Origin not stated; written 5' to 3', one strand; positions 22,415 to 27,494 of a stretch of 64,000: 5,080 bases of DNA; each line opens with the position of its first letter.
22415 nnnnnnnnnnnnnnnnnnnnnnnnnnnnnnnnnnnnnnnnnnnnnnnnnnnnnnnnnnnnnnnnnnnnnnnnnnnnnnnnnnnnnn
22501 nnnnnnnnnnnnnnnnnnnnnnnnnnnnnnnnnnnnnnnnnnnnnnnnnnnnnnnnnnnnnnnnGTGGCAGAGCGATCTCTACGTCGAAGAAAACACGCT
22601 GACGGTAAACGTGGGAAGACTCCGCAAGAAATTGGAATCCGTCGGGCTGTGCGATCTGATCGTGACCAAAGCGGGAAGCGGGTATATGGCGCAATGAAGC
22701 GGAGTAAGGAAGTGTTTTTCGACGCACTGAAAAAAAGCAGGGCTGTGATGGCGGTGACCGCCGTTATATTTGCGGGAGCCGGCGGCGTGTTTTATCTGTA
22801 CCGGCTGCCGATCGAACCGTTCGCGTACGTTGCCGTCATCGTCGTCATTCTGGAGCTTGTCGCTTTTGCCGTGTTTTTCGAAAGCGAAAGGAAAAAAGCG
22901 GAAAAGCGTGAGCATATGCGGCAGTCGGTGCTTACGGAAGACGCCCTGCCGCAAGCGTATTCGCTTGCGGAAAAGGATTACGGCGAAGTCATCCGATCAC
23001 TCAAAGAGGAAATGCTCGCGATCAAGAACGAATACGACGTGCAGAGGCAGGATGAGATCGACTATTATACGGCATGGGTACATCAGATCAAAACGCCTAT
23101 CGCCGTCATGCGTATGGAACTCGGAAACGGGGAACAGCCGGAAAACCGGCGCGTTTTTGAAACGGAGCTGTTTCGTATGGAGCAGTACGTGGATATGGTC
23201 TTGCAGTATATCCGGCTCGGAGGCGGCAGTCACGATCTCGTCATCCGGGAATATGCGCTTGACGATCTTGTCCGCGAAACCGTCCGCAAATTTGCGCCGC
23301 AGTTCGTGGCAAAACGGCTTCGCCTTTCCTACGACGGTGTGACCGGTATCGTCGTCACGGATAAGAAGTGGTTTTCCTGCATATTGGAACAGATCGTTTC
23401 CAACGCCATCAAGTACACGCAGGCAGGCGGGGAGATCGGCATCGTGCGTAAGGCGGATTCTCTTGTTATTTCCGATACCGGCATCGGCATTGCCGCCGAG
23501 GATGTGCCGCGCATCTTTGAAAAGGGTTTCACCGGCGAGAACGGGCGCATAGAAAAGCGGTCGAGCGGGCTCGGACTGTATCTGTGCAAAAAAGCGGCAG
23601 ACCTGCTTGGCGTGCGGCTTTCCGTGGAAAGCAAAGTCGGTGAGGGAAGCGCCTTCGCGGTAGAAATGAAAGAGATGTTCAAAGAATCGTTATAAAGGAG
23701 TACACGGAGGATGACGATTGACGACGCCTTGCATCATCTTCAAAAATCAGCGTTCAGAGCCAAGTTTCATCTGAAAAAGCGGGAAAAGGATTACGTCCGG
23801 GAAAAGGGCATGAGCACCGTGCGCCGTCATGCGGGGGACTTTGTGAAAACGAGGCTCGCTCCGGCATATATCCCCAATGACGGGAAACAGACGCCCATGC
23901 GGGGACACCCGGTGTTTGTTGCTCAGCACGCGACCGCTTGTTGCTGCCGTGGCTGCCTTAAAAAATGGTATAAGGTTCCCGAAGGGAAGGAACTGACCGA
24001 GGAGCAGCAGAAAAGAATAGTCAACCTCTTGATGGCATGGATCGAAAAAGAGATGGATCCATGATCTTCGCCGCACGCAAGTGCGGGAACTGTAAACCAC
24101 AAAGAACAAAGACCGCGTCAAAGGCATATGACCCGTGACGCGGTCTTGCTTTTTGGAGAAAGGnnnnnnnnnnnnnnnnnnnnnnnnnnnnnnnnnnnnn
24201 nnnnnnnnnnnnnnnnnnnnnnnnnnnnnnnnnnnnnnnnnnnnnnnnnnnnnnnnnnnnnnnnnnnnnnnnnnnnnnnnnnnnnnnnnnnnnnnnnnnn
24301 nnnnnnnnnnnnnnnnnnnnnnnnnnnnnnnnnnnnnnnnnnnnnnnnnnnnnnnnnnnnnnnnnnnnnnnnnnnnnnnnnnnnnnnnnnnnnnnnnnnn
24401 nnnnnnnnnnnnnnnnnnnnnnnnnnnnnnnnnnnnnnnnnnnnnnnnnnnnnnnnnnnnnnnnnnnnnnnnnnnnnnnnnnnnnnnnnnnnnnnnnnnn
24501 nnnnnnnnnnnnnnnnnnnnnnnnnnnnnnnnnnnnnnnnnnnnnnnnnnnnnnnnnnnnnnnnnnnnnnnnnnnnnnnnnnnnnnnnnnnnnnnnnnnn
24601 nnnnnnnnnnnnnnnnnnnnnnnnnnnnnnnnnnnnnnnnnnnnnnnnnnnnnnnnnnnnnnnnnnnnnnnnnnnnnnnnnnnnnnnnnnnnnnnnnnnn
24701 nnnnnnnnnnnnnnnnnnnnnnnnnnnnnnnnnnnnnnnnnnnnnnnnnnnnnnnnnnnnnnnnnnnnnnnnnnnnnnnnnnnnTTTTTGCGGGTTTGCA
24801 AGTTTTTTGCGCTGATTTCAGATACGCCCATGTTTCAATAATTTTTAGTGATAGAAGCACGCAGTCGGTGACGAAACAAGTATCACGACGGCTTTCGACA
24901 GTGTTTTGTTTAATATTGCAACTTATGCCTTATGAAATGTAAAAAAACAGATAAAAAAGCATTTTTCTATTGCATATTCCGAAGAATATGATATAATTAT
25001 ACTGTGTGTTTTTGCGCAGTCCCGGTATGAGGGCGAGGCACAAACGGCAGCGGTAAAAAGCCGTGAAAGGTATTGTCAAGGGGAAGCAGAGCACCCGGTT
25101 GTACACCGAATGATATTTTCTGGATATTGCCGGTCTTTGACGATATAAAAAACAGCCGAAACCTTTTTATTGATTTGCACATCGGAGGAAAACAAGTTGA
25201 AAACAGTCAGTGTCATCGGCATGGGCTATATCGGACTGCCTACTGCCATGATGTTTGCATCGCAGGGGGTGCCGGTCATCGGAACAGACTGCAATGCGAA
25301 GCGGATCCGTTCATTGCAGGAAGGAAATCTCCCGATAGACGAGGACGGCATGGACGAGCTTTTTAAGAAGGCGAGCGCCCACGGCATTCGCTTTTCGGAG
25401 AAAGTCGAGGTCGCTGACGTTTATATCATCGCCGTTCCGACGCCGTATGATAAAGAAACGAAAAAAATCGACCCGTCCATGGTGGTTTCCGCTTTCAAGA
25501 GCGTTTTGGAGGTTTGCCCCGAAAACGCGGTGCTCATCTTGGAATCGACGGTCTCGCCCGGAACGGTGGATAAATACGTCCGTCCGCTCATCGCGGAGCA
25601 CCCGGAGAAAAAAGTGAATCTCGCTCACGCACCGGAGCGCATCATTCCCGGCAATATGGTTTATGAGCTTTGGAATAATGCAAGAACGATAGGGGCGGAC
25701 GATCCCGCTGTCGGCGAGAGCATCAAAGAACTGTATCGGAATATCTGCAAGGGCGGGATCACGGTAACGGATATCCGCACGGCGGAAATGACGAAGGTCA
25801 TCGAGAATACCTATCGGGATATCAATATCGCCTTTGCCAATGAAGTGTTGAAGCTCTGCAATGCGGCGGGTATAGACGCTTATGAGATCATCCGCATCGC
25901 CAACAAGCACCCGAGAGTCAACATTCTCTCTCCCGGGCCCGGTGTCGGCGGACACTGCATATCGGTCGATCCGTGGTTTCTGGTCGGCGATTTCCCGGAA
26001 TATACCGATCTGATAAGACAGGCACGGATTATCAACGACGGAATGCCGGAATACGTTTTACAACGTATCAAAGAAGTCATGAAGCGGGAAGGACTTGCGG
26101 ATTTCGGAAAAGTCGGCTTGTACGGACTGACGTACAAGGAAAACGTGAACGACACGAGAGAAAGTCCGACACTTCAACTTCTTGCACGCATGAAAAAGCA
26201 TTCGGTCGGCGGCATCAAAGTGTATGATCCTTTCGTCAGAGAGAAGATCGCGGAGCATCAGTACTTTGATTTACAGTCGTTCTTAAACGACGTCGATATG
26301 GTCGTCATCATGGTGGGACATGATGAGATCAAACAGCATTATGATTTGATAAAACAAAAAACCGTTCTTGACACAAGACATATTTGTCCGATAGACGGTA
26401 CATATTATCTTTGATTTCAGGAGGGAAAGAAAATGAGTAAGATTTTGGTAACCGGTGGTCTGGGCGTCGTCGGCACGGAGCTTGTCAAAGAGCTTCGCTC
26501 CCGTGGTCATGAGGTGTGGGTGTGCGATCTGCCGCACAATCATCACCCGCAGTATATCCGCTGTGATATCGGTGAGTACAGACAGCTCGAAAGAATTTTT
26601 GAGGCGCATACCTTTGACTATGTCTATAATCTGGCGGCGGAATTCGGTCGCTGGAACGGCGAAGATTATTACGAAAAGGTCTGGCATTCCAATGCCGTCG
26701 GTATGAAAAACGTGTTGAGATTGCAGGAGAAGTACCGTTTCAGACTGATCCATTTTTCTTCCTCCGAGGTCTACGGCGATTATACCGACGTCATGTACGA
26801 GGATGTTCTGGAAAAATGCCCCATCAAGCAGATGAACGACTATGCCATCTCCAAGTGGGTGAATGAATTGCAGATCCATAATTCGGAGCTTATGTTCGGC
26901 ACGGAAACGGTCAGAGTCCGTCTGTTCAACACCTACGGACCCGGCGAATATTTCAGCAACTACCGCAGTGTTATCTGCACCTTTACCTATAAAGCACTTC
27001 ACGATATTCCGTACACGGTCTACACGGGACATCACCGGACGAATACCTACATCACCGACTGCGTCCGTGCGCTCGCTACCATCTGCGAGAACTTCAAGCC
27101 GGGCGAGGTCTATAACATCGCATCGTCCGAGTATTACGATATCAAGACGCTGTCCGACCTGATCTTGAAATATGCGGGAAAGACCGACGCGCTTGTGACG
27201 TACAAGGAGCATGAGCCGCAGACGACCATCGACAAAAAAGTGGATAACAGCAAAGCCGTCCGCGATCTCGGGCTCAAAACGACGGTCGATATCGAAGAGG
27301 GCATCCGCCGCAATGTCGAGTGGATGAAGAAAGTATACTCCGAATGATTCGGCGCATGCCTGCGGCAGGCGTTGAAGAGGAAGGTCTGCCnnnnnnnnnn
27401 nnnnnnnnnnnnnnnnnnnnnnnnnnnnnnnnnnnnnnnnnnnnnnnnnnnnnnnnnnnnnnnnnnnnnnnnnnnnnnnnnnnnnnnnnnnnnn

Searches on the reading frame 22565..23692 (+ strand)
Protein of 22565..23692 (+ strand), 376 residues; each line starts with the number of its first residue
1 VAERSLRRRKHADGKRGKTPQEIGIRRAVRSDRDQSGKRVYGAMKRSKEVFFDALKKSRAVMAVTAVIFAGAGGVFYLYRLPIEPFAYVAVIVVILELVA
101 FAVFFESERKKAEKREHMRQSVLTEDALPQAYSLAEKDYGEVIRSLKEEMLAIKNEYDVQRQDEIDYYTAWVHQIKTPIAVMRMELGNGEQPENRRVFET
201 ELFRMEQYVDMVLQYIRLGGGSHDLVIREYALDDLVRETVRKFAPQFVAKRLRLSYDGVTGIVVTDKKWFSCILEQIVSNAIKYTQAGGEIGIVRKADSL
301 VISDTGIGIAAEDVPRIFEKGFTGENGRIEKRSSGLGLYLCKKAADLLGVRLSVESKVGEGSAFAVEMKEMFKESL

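Call 6: search_protein_families(library=pfam, proteins=[window:22565-23692:+], max_evalue=0.01)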
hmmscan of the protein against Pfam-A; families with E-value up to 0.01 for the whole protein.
window:22565-23692:+ (376 aa): 2 families
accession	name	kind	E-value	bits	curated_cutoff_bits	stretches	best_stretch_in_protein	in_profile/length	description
PF02518.31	HATPase_c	-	2.7e-19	70.1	26.4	1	268-369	4-108/111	Histidine kinase-, DNA gyrase B-, and HSP90-like ATPase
PF00512.31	HisKA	-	0.0055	17.2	26.9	0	171-219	9-64/66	His Kinase A (phospho-acceptor) domain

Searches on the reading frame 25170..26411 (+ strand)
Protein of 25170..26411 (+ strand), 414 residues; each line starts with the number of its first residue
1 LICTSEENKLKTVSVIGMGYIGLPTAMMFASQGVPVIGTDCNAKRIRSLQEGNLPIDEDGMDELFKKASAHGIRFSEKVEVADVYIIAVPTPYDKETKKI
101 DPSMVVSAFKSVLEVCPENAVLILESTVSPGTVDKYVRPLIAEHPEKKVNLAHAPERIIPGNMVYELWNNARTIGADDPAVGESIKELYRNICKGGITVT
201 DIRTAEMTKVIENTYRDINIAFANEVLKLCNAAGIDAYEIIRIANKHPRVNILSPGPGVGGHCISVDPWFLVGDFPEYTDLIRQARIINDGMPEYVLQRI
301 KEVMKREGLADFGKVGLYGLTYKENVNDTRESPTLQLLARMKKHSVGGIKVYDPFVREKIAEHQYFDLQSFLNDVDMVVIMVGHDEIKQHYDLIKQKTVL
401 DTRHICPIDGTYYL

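Call 6: search_protein_families(library=pfam, proteins=[window:25170-26411:+], max_evalue=0.01)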
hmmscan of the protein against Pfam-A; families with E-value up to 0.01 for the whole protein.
window:25170-26411:+ (414 aa): 9 families
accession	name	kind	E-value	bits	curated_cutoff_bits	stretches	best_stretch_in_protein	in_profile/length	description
PF03721.20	UDPG_MGDP_dh_N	-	2.6e-45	154.7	27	1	12-180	2-179/187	UDP-glucose/GDP-mannose dehydrogenase family, NAD binding domain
PF00984.24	UDPG_MGDP_dh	-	8.1e-27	93.6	25.4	1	203-290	1-93/94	UDP-glucose/GDP-mannose dehydrogenase family, central domain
PF03720.21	UDPG_MGDP_dh_C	-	1e-20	74.4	30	1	317-406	2-101/103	UDP-glucose/GDP-mannose dehydrogenase family, UDP binding domain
PF02826.25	2-Hacid_dh_C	-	1.1e-06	28.6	25.1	1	6-68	32-92/178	D-isomer specific 2-hydroxyacid dehydrogenase, NAD binding domain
PF03446.21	NAD_binding_2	-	0.00038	20.9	21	1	13-135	2-102/161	NAD binding domain of 6-phosphogluconate dehydrogenase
PF02737.24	3HCDH_N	-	0.00039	20.8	22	1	12-51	1-40/180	3-hydroxyacyl-CoA dehydrogenase, NAD binding domain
PF01262.27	AlaDh_PNT_C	-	0.0033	17.3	23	1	12-105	30-116/214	Alanine dehydrogenase/PNT, C-terminal domain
PF02558.23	ApbA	-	0.0051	16.9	22.2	0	14-96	2-81/150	Ketopantoate reductase PanE/ApbA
PF01210.29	NAD_Gly3P_dh_N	-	0.0066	16.9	23.1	0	13-91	2-79/158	NAD-dependent glycerol-3-phosphate dehydrogenase N-terminus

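Call 8: search_protein_families(library=ncbifam, proteins=[window:25170-26411:+], max_evalue=0.00001)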
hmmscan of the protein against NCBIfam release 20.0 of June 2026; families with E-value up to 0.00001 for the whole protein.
window:25170-26411:+ (414 aa): 7 families
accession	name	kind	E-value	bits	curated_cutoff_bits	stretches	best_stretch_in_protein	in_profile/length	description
TIGR03026.1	NDP-sugDHase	subfamily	2.8e-124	415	189.8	1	12-403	2-412/413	nucleotide sugar dehydrogenase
NF008286.0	PRK11064.1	equivalog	7.2e-105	351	459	1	10-405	3-418/420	UDP-N-acetyl-D-mannosamine dehydrogenase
NF040825.1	UDPMaNacDH_Arch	equivalog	7.9e-88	295.1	750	1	13-405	3-400/418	UDP-N-acetyl-D-mannosamine dehydrogenase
NF011729.0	PRK15182.1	equivalog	2.8e-50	171.4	592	1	13-390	9-394/425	Vi polysaccharide biosynthesis UDP-N-acetylglucosamine C-6 dehydrogenase TviB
NF041297.1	UDPGDh_AglM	equivalog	6.1e-45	153.9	670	1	12-406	2-417/429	UDP-glucose 6-dehydrogenase AglM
NF047673.2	TeichurnBiosyTuaD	equivalog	6.5e-41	140.9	700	1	10-403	1-405/439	UDP-glucose 6-dehydrogenase TuaD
NF011631.0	PRK15057.1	equivalog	5.6e-22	78.4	757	1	13-389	3-374/388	UDP-glucose 6-dehydrogenase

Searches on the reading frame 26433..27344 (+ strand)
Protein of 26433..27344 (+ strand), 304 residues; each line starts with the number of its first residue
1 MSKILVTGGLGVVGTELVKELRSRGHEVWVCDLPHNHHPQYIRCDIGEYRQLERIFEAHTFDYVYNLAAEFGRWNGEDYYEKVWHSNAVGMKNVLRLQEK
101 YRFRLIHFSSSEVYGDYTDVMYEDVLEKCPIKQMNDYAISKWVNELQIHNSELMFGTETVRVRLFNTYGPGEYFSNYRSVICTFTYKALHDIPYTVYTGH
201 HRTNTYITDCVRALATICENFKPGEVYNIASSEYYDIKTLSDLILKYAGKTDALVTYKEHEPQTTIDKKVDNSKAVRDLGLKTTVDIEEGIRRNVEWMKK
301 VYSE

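Call 6: search_protein_families(library=pfam, proteins=[window:26433-27344:+], max_evalue=0.01)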
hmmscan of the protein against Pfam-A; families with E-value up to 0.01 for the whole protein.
window:26433-27344:+ (304 aa): 8 families
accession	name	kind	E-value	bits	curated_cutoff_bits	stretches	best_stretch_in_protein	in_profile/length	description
PF01370.27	Epimerase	-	1.5e-41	142.8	20.9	1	4-230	1-240/240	NAD dependent epimerase/dehydratase family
PF16363.11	GDP_Man_Dehyd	-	4.4e-30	105.7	27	1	5-293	1-331/332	GDP-mannose 4,6 dehydratase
PF04321.23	RmlD_sub_bind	-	7.3e-18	65.1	27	1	3-255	2-238/287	RmlD substrate binding domain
PF01073.25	3Beta_HSD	-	8.8e-08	31.9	22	1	5-175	1-189/280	3-beta hydroxysteroid dehydrogenase/isomerase family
PF07993.18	NAD_binding_4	-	1.1e-06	28.5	20.1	1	58-151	86-191/258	Male sterility protein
PF02719.21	Polysacc_synt_2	-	3.4e-05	23.6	20.2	0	42-101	59-118/293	Polysaccharide biosynthesis protein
PF08323.17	Glyco_transf_5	-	0.00039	20.6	22.7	1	3-124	11-106/239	Starch synthase catalytic domain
PF13439.12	Glyco_transf_4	-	0.0015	19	28.5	1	8-56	2-38/170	Glycosyltransferase Family 4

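Call 8: search_protein_families(library=ncbifam, proteins=[window:26433-27344:+], max_evalue=0.00001)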
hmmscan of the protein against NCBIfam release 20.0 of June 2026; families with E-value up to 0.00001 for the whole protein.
window:26433-27344:+ (304 aa): 18 families
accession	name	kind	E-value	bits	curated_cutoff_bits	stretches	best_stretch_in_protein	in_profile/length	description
TIGR01181.1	dTDP_gluc_dehyt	equivalog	4.4e-32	111.4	365.1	1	3-299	1-312/321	dTDP-glucose 4,6-dehydratase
TIGR02197.1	heptose_epim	equivalog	3.5e-20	72.4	274.6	1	4-300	1-315/316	ADP-glyceromanno-heptose 6-epimerase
NF007582.0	PRK10217.1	equivalog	1.5e-17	63.8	698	1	1-298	1-331/355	dTDP-glucose 4,6-dehydratase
TIGR01179.1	galE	equivalog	6.1e-16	58.2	262.3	1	3-169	1-178/332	UDP-glucose 4-epimerase GalE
NF047922.1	GDPFucSynFcl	equivalog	1.6e-14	54.1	500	1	2-298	3-301/308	GDP-L-fucose synthase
NF007490.0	PRK10084.1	subfamily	2.4e-14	53.1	649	1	5-298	4-334/361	dTDP-glucose 4,6-dehydratase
TIGR04180.1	EDH_00030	hypoth_equivalog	5.1e-14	52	475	1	5-256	2-264/297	NAD-dependent 4,6-dehydratase LegB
NF042422.1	oxyalk_red_OleD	equivalog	4e-12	46.1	580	1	3-240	2-242/329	2-alkyl-3-oxoalkanoate reductase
TIGR01214.1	rmlD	equivalog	9.1e-12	44.7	224.05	1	3-249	1-227/285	dTDP-4-dehydrorhamnose reductase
TIGR03466.1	HpnA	hypoth_equivalog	9e-11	41.2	367.65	1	3-150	2-154/327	hopanoid-associated sugar epimerase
TIGR01746.1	Thioester-redct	subfamily_domain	2.2e-09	37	213.35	1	59-169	87-197/371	thioester reductase domain-containing protein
NF008872.0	PRK11908.1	equivalog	2.7e-08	33.3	294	1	93-260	101-280/349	bifunctional UDP-4-keto-pentose/UDP-xylose synthase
NF052578.1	StrlDmthSdmBMthl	equivalog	9.1e-08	32.2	600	1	4-249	3-246/328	sterol demethylase protein SdmB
NF042423.1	oxyalk_red_Shew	equivalog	3.2e-07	29.8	580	1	2-172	9-179/331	2-alkyl-3-oxoalkanoate reductase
NF011728.1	PRK15181.1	equivalog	5.6e-07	28.9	760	1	104-299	135-338/348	Vi polysaccharide biosynthesis UDP-N-acetylglucosaminuronic acid C-4 epimerase TviC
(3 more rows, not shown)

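Call 41: search_solved_structures(query=window:26433-27344:+, max_evalue=1e-15)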
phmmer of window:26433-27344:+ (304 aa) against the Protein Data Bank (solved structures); distinct sequences matched with E-value up to 1e-15: 14.
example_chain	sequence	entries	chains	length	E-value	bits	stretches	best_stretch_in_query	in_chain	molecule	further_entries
8w3u_A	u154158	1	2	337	5.5e-109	367.5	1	3-302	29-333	dTDP-glucose 4,6-dehydratase related protein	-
9ar1_A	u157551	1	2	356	6.7e-109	367.2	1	3-302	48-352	dTDP-glucose 4,6-dehydratase related protein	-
6bwl_A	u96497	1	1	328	3e-26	95.8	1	3-300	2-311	Pal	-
6pmh_A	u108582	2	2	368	1.8e-23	86.6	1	4-299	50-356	UDP-glucose 4-epimerase related protein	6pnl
4m55_A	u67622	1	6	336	2.5e-22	82.9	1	3-300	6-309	UDP-glucuronic acid decarboxylase 1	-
4lk3_A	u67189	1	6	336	3.4e-22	82.5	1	3-300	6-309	UDP-glucuronic acid decarboxylase 1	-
4gll_A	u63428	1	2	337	3.4e-22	82.4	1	3-300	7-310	UDP-glucuronic acid decarboxylase 1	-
2b69_A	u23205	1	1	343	3.6e-22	82.4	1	3-300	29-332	UDP-glucuronate decarboxylase 1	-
4zrm_A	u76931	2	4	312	4.5e-19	72.2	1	3-301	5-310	UDP-glucose 4-epimerase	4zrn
2hun_A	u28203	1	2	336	3.9e-18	69.1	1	3-300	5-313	336aa long hypothetical dTDP-glucose 4,6-dehydratase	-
2pzj_A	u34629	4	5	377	8.5e-17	64.7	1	3-299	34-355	Putative nucleotide sugar epimerase/ dehydratase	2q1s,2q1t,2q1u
8du1_A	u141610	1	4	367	1.1e-16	64.3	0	1-298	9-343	dTDP-glucose 4,6-dehydratase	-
6zl6_A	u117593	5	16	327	1.8e-16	63.6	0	34-303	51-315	Epimerase domain-containing protein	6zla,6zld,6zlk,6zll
6zlj_A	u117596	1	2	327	6e-16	61.9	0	34-303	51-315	Epimerase domain-containing protein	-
